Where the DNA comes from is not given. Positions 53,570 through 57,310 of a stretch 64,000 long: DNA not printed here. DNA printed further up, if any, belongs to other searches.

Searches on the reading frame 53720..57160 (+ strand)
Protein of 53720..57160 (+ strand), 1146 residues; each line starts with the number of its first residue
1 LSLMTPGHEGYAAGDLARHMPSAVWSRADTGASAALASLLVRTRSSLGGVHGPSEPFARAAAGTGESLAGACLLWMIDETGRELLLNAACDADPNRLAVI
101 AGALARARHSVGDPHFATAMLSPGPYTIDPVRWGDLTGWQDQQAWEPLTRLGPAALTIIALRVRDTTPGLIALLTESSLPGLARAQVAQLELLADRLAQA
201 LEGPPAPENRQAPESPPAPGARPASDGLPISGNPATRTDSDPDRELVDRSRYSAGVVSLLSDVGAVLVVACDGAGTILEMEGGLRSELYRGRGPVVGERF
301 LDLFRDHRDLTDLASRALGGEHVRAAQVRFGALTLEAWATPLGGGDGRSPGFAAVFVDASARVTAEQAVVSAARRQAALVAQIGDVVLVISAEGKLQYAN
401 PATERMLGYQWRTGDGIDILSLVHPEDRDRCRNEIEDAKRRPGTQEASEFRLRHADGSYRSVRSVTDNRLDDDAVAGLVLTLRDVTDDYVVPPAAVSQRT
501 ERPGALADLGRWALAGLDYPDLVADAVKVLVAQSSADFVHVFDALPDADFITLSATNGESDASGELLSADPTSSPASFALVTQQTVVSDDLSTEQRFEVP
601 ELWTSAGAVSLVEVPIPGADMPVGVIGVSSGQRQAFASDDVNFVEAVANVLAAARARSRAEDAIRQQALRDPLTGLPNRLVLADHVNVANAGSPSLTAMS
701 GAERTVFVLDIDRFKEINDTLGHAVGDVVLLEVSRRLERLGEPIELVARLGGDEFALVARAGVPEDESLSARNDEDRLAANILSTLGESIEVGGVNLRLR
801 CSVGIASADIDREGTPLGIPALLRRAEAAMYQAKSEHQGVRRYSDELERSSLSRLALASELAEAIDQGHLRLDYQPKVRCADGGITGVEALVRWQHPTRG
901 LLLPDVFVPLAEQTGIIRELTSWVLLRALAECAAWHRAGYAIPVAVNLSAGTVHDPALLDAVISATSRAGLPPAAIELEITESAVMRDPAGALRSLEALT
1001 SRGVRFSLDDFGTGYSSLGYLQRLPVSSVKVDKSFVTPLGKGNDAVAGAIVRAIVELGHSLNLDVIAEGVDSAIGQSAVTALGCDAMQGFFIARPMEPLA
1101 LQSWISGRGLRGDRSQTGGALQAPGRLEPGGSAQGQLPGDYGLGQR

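Call 52: search_protein_families(library=pfam, proteins=[window:53720-57160:+], max_evalue=0.001)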
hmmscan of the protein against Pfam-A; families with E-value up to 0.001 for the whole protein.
window:53720-57160:+ (1146 aa): 10 families
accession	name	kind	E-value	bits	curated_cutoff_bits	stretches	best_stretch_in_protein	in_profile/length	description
PF00563.25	EAL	-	4.4e-69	232.9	31.3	1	860-1095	3-236/236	EAL domain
PF00990.26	GGDEF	-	2.8e-28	99.1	23.8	1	668-838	1-159/161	Diguanylate cyclase, GGDEF domain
PF08447.18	PAS_3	-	9.6e-15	55.1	25.6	1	398-471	3-77/89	PAS fold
PF00989.32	PAS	-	1.4e-11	44.9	22.6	1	378-485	5-113/113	PAS fold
PF13492.12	GAF_3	-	1.7e-11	45.1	27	2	521-654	4-126/129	GAF domain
PF01590.32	GAF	-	5.6e-11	43.5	22.4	1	522-654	5-132/133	GAF domain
PF13185.12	GAF_2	-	9.7e-11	42.5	28.6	1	523-654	11-134/136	GAF domain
PF13426.13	PAS_9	-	2.4e-07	31.4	27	1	386-487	3-103/103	PAS domain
PF08448.16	PAS_4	-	4.8e-07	30.4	23.1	1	381-487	2-107/110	PAS fold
PF13188.13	PAS_8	-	6e-05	23.2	21.8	1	375-432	2-58/65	PAS domain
